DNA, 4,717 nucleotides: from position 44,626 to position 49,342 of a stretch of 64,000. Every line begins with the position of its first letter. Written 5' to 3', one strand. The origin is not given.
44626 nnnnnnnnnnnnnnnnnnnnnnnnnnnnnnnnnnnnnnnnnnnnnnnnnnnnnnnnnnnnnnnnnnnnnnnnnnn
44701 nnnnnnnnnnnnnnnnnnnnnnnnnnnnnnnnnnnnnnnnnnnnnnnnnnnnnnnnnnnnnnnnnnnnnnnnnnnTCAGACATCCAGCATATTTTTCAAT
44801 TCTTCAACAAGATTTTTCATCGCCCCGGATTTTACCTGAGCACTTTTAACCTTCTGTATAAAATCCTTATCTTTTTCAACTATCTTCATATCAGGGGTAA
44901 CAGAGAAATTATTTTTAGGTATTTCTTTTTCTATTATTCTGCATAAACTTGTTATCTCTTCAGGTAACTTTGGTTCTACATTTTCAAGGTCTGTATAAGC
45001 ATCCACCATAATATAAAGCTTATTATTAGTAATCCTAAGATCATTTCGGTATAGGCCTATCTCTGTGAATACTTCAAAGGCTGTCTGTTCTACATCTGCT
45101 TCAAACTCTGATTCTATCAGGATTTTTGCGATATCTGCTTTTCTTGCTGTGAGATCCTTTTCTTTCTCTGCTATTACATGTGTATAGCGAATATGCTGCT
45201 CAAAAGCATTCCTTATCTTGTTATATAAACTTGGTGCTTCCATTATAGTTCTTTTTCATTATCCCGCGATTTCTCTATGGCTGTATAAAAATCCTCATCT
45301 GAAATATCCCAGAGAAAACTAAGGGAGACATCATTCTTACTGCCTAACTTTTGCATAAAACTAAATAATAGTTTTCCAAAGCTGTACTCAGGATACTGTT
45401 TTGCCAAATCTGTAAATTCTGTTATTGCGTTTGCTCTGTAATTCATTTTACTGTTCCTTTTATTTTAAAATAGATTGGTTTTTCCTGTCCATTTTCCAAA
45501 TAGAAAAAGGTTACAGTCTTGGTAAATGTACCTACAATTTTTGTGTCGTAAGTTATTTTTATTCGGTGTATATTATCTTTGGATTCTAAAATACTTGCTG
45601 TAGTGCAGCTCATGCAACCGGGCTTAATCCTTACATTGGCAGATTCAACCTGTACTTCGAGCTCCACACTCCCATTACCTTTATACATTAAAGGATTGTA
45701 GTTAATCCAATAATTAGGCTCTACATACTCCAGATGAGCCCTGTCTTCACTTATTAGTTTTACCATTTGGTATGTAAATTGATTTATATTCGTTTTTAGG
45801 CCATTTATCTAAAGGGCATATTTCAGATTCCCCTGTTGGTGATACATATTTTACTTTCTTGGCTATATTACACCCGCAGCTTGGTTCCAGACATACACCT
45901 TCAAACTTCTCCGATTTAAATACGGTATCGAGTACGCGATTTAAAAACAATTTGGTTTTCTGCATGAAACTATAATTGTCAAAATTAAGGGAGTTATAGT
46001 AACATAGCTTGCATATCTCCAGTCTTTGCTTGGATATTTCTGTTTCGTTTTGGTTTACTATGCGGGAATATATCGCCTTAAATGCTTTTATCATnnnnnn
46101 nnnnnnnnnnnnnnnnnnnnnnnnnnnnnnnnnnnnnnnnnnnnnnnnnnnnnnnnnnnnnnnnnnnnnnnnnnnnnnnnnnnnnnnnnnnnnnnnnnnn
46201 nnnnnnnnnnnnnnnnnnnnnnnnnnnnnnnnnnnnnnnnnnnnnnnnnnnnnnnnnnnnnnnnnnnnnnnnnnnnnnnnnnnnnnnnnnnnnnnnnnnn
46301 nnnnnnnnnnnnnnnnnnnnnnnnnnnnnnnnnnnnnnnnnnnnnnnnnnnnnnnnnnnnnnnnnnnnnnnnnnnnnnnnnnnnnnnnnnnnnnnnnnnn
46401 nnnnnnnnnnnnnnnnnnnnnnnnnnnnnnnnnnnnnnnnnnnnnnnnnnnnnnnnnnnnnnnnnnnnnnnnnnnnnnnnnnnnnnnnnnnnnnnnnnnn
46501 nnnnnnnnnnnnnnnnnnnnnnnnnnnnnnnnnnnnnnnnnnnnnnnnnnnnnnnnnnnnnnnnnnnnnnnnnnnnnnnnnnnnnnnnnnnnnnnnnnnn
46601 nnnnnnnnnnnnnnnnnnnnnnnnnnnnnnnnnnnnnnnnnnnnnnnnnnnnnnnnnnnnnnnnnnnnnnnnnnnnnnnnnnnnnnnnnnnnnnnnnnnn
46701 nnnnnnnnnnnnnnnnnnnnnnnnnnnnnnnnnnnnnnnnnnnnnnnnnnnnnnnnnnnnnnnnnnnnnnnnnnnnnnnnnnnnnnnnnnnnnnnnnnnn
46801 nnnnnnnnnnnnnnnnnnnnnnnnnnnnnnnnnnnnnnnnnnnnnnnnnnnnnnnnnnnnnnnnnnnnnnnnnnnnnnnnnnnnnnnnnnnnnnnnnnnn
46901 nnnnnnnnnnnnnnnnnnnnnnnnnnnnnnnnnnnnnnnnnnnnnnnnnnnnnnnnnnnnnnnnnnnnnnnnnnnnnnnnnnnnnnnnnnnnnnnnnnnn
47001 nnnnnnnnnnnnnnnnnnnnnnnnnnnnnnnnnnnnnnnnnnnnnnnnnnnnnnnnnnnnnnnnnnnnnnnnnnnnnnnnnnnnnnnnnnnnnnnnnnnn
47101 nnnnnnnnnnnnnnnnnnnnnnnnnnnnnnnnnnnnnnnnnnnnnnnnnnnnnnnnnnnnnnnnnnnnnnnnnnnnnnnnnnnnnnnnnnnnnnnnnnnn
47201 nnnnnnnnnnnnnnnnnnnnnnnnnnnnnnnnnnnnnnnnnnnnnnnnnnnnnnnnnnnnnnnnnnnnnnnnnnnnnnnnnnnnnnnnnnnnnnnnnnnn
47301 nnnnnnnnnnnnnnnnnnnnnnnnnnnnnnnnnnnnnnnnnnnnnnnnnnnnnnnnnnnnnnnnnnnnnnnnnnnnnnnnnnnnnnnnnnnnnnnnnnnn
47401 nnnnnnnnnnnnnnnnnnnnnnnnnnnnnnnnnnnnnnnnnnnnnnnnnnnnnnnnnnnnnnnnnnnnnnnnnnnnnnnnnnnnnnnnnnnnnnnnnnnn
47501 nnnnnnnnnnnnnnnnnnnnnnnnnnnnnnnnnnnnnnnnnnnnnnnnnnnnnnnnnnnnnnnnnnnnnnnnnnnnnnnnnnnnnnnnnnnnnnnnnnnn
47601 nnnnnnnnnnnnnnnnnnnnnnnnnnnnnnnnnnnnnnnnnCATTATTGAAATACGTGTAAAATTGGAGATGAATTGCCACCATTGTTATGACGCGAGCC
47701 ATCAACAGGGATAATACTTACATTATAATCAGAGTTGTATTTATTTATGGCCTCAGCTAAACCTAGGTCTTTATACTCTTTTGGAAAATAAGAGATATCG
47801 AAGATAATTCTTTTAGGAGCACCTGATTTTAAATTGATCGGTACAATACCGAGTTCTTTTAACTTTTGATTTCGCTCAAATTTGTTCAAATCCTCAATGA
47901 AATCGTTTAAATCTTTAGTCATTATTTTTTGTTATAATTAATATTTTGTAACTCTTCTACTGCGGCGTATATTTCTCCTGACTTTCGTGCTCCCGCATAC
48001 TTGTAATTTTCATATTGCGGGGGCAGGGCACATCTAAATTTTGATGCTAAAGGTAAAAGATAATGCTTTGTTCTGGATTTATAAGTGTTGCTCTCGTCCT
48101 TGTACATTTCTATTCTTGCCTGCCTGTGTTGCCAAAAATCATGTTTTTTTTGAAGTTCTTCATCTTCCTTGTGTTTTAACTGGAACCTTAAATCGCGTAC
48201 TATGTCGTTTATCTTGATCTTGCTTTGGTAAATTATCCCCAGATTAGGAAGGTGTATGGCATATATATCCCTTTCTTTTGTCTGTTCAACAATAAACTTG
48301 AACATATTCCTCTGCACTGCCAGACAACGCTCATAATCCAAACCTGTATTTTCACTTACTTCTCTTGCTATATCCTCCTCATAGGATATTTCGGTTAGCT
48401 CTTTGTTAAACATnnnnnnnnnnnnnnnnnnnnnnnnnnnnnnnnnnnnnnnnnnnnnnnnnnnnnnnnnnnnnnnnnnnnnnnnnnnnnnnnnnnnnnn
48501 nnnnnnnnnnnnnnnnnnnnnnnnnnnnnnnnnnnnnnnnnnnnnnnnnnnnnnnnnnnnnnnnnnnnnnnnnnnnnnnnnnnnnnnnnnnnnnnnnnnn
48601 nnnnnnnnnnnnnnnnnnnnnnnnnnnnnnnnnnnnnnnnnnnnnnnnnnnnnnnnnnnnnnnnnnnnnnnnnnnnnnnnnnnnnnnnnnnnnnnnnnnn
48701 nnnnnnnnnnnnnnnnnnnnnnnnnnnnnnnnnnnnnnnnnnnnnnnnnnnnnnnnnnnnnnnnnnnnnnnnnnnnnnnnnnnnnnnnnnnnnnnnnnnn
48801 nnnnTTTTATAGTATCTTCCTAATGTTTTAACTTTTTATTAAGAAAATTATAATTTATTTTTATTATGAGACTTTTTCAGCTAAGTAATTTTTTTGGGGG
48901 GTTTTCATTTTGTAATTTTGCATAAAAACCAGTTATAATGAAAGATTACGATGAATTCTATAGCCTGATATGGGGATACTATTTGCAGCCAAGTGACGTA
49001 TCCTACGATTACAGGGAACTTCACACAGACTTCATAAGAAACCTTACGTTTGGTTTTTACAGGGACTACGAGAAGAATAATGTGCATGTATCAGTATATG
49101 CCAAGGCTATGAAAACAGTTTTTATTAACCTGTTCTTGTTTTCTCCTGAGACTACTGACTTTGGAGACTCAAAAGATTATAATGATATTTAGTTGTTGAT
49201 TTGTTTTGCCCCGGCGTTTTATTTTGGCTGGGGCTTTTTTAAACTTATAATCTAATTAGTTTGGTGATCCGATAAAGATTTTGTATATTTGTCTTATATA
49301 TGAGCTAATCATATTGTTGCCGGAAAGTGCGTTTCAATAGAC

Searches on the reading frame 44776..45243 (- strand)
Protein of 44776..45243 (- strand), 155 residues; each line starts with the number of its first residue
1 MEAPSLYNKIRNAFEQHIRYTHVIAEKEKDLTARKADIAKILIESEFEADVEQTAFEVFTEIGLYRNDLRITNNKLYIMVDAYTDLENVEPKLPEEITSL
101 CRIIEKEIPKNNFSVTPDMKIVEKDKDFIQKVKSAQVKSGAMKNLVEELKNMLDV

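Call 39: search_protein_families(library=pfam, proteins=[window:44776-45243:-], max_evalue=0.01)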
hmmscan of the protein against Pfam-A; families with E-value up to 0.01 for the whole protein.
window:44776-45243:- (155 aa): 1 family
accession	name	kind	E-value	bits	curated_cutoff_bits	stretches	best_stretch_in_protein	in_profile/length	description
PF20436.4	LonB_AAA-LID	-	0.0041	17.6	22.4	1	11-53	4-46/65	Archaeal LonB, AAA+ ATPase LID domain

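Call 41: search_protein_families(library=phrogs, proteins=[window:44776-45243:-], max_evalue=0.01)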
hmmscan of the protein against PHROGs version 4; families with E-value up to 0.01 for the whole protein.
window:44776-45243:- (155 aa): 0 families

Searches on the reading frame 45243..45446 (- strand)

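Call 39: search_protein_families(library=pfam, proteins=[window:45243-45446:-], max_evalue=0.01)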
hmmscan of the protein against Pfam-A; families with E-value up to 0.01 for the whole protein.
window:45243-45446:- (67 aa): 0 families

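Call 41: search_protein_families(library=phrogs, proteins=[window:45243-45446:-], max_evalue=0.01)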
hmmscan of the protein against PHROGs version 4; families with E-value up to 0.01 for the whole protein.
window:45243-45446:- (67 aa): 1 family
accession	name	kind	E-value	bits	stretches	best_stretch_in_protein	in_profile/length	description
phrog_37769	-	unknown function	7.1e-09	36.6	1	10-66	9-64/64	-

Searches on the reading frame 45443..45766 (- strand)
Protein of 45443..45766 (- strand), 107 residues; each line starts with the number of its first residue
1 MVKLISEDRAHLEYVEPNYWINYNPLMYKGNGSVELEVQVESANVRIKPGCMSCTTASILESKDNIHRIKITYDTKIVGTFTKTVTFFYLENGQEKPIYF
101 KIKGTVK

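Call 39: search_protein_families(library=pfam, proteins=[window:45443-45766:-], max_evalue=0.01)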
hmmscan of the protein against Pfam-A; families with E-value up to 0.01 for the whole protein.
window:45443-45766:- (107 aa): 2 families
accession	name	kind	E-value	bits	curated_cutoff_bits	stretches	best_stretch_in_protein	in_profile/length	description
PF07610.17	DUF1573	-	0.00014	22.3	26.1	1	44-106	37-98/98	Protein of unknown function (DUF1573)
PF22544.2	HYDIN_VesB_CFA65-like_Ig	-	0.0056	17.3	25.5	1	32-105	31-100/100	HYDIN/CFA65/VesB-like, Ig-like domain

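Call 41: search_protein_families(library=phrogs, proteins=[window:45443-45766:-], max_evalue=0.01)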
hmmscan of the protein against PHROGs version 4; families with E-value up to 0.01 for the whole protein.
window:45443-45766:- (107 aa): 1 family
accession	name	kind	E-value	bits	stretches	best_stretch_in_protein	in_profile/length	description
phrog_37411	-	unknown function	1.5e-06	29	1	25-106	124-205/207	-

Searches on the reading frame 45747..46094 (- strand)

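Call 39: search_protein_families(library=pfam, proteins=[window:45747-46094:-], max_evalue=0.01)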
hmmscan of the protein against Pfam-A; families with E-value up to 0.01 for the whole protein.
window:45747-46094:- (115 aa): 0 families

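Call 41: search_protein_families(library=phrogs, proteins=[window:45747-46094:-], max_evalue=0.01)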
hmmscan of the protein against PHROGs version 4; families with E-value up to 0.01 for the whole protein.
window:45747-46094:- (115 aa): 2 families
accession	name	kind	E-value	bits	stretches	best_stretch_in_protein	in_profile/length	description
phrog_13558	-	unknown function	9.2e-07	29.8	1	66-98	43-68/69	-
phrog_37411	-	unknown function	3e-06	28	1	4-99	4-85/207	-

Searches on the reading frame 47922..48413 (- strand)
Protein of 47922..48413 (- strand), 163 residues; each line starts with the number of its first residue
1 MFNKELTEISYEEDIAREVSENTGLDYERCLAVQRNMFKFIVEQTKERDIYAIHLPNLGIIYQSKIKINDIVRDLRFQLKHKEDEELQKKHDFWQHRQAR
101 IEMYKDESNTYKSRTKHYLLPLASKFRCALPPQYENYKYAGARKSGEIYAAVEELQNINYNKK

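Call 39: search_protein_families(library=pfam, proteins=[window:47922-48413:-], max_evalue=0.01)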
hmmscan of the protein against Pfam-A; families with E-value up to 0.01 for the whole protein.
window:47922-48413:- (163 aa): 0 families

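Call 41: search_protein_families(library=phrogs, proteins=[window:47922-48413:-], max_evalue=0.01)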
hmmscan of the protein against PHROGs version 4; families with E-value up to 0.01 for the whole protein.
window:47922-48413:- (163 aa): 1 family
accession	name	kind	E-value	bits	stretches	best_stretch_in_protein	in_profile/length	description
phrog_30015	-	unknown function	0.0062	17.4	1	7-76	3-73/155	-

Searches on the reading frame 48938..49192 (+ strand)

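Call 39: search_protein_families(library=pfam, proteins=[window:48938-49192:+], max_evalue=0.01)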
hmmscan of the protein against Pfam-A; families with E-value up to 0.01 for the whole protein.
window:48938-49192:+ (84 aa): 0 families

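Call 41: search_protein_families(library=phrogs, proteins=[window:48938-49192:+], max_evalue=0.01)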
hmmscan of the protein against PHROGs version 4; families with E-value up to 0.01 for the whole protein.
window:48938-49192:+ (84 aa): 1 family
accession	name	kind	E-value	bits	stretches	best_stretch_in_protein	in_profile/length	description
phrog_38534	-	unknown function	0.0028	19.1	1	3-70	5-77/91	-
